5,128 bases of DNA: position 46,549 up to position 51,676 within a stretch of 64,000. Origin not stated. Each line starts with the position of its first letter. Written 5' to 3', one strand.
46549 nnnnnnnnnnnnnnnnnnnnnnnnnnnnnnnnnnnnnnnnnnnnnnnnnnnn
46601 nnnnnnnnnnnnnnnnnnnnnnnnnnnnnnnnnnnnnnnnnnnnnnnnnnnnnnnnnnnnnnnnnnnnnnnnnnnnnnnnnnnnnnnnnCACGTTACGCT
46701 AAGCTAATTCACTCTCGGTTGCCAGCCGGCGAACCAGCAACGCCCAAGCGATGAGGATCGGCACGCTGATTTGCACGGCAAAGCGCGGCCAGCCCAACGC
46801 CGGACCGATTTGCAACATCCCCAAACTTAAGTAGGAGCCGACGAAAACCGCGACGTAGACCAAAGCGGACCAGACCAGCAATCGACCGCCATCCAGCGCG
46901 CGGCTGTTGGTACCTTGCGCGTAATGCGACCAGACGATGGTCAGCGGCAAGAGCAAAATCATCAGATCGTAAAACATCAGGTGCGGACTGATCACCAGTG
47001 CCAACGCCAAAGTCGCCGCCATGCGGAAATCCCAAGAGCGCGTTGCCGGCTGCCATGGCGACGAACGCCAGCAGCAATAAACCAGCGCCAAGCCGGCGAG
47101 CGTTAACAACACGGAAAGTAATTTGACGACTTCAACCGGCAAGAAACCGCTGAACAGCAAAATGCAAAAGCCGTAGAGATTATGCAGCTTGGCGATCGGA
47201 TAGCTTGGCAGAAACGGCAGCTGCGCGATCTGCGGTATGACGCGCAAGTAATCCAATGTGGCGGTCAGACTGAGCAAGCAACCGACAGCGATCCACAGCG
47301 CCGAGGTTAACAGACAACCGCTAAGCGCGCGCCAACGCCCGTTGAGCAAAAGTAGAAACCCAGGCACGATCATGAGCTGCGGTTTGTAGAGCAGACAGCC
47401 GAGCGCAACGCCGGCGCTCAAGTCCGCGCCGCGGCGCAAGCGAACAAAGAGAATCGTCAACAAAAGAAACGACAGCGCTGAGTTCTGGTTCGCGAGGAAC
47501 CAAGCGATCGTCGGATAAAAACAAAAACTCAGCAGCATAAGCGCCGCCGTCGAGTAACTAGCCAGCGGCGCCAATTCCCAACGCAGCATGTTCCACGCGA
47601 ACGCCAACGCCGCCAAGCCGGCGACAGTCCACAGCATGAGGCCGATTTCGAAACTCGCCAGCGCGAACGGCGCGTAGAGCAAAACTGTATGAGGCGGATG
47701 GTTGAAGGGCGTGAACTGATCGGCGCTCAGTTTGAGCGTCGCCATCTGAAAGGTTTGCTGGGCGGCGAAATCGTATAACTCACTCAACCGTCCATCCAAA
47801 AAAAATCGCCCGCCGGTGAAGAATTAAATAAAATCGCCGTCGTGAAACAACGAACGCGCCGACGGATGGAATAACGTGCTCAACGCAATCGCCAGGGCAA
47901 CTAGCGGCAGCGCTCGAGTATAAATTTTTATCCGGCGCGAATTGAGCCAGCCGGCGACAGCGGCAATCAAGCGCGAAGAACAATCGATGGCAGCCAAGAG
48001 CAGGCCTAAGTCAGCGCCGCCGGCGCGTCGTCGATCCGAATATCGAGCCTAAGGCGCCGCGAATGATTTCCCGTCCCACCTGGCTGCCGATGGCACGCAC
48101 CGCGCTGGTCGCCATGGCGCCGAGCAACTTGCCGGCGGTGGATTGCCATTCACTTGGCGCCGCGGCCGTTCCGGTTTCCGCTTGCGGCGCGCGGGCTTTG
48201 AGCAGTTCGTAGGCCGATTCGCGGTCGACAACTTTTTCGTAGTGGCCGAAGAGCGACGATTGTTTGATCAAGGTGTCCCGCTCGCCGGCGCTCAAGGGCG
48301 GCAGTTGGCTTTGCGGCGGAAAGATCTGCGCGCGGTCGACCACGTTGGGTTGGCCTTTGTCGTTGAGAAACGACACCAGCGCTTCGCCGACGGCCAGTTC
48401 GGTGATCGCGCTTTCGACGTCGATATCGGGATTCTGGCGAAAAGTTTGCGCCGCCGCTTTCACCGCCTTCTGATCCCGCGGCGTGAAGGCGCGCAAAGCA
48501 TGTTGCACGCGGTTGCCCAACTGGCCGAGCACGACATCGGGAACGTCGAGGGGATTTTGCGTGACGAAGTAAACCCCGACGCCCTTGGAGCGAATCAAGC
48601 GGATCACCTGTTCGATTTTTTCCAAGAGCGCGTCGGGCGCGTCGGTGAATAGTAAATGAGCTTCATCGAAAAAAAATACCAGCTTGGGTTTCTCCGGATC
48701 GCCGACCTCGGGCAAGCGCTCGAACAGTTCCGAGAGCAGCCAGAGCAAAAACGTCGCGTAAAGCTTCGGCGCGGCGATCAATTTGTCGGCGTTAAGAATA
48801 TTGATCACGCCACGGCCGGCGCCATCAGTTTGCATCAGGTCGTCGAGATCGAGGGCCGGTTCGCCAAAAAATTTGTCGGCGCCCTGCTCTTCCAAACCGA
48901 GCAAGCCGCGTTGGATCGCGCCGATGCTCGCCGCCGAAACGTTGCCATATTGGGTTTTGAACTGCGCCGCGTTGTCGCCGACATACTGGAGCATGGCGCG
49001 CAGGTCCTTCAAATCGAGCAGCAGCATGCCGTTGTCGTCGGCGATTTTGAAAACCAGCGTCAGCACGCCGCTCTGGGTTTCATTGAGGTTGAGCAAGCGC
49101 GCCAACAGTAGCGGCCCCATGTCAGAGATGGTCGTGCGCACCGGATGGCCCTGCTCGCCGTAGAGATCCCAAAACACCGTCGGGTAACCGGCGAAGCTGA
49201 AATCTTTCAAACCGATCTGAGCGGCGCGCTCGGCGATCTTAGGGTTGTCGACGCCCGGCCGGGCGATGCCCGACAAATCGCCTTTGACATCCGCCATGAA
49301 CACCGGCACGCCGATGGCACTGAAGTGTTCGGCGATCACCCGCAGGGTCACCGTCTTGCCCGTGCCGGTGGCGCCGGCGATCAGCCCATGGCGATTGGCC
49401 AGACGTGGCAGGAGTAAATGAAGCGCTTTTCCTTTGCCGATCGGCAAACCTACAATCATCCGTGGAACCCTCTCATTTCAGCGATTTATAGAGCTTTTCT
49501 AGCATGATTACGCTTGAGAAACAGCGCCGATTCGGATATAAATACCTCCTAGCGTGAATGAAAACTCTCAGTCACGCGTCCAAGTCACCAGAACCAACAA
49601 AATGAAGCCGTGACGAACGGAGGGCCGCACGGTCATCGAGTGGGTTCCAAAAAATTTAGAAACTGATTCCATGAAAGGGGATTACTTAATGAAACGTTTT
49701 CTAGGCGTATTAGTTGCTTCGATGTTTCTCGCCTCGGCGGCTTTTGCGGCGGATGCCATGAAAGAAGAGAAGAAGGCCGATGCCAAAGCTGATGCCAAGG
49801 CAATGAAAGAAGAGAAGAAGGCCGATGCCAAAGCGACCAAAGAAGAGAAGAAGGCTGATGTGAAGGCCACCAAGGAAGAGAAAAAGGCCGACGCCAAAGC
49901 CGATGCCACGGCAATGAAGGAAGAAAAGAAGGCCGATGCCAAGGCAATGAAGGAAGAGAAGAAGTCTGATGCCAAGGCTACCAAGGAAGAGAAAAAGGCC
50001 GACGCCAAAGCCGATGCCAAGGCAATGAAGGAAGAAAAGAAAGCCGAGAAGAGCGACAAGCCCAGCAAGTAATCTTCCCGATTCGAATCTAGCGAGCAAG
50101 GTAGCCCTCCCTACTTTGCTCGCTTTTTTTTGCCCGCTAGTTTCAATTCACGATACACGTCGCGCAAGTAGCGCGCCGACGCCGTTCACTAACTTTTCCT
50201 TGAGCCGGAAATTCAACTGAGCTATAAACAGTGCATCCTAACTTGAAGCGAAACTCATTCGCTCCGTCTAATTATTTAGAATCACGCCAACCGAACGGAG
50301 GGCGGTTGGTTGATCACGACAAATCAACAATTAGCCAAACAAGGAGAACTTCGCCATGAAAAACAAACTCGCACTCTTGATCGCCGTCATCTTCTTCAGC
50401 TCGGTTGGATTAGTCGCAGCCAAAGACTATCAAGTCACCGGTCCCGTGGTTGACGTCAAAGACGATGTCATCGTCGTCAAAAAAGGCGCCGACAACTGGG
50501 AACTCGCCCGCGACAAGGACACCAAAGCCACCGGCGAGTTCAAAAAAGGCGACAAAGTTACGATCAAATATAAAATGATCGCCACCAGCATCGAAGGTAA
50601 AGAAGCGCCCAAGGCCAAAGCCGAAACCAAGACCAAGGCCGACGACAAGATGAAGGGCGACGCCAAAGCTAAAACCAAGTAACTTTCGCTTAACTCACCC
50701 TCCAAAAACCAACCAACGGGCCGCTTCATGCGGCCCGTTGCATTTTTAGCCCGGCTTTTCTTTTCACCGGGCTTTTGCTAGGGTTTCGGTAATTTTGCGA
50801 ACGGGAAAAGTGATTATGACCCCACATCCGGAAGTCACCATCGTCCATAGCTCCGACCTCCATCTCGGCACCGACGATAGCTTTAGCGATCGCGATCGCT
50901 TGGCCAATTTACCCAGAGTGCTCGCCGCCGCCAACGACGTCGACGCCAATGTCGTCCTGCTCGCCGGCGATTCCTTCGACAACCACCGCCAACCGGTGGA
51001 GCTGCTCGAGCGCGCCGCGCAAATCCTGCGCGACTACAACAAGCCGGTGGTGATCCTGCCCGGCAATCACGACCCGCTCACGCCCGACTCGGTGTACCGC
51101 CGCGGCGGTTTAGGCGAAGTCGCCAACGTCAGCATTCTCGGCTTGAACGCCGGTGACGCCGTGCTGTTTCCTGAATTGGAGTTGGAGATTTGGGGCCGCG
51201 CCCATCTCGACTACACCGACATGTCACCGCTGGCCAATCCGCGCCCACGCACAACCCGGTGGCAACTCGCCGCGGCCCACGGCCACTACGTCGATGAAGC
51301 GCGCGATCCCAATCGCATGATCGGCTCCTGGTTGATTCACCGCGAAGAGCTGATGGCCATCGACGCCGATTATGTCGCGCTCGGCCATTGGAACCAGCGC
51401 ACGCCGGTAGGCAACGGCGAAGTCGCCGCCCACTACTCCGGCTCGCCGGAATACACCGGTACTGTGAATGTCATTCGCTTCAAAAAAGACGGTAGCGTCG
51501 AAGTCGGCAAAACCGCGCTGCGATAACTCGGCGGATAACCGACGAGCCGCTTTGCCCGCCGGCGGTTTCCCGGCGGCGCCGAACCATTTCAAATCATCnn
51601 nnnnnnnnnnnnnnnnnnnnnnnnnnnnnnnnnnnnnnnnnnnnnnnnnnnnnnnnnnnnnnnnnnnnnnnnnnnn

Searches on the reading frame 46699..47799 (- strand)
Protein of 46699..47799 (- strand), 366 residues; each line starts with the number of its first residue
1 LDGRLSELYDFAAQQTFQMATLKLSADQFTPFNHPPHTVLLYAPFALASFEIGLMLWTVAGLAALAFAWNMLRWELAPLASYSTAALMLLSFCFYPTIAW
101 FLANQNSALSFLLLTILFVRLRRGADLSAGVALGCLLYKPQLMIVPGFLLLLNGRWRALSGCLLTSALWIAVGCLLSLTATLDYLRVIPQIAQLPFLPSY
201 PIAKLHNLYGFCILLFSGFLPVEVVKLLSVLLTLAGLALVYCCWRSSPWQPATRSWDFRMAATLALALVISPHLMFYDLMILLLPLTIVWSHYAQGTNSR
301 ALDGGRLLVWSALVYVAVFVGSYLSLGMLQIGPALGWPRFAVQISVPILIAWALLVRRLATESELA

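Call 7: search_protein_families(library=pfam, proteins=[window:46699-47799:-])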
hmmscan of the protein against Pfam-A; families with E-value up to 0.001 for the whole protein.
window:46699-47799:- (366 aa): 1 family
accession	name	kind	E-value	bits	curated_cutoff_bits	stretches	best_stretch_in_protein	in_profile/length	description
PF09594.16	GT87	-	1.7e-15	57.9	25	1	32-272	1-237/237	Glycosyltransferase family 87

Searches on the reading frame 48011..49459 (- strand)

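Call 8: search_protein_families(library=pfam, proteins=[window:48011-49459:-], max_evalue=0.1)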
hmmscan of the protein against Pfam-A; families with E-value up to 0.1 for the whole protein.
window:48011-49459:- (482 aa): 15 families
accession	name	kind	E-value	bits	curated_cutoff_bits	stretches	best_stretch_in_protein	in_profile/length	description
PF05872.18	HerA_C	-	3.7e-226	752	22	1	16-476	15-499/502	Helicase HerA-like C-terminal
PF01935.23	DUF87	-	2.4e-07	31.5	23.2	1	15-142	16-125/220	Helicase HerA, central domain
PF12846.13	AAA_10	-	1.3e-05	24.9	27.5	1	257-365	239-342/362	AAA-like domain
PF04851.21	ResIII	-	0.00033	21.1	22.5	1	22-47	23-48/164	Type III restriction enzyme, res subunit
PF01580.24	FtsK_SpoIIIE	-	0.0004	20.3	24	1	17-42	35-59/221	FtsK/SpoIIIE family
PF13401.12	AAA_22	-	0.00054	20.7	27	0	23-47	6-30/130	AAA domain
PF00004.35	AAA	-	0.00084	20.2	21.2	0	26-59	2-32/131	ATPase family associated with various cellular activities (AAA)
PF13191.12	AAA_16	-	0.0025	18.8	32.6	0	23-48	25-50/167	AAA ATPase domain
PF13604.12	AAA_30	-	0.0027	17.9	27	1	25-56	21-52/191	AAA domain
PF09848.15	SLFN-g3_helicase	-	0.0056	16.4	24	0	258-301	79-123/354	Schlafen group 3, DNA/RNA helicase domain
PF25199.1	nSTAND_NTPase5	-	0.007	16.6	34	0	26-45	45-64/145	Novel STAND NTPase 5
PF13245.12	AAA_19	-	0.016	15.8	25.1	1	21-50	10-39/134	AAA domain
PF10412.15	TrwB_AAD_bind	-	0.016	14.6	20.5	1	18-62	11-55/387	Type IV secretion-system coupling protein DNA-binding domain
PF00702.32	Hydrolase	-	0.026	15.4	26.4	1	250-315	71-136/191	haloacid dehalogenase-like hydrolase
PF00437.27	T2SSE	-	0.045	12.8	24.9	1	21-44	139-164/370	Type II/IV secretion system protein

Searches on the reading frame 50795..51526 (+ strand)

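Call 8: search_protein_families(library=pfam, proteins=[window:50795-51526:+], max_evalue=0.1)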
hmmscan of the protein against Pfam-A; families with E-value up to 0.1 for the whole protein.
window:50795-51526:+ (243 aa): 1 family
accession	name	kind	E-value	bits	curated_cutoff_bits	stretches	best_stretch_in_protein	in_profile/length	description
PF00149.33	Metallophos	-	5.1e-11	43.8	21.5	1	15-198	2-187/191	Calcineurin-like phosphoesterase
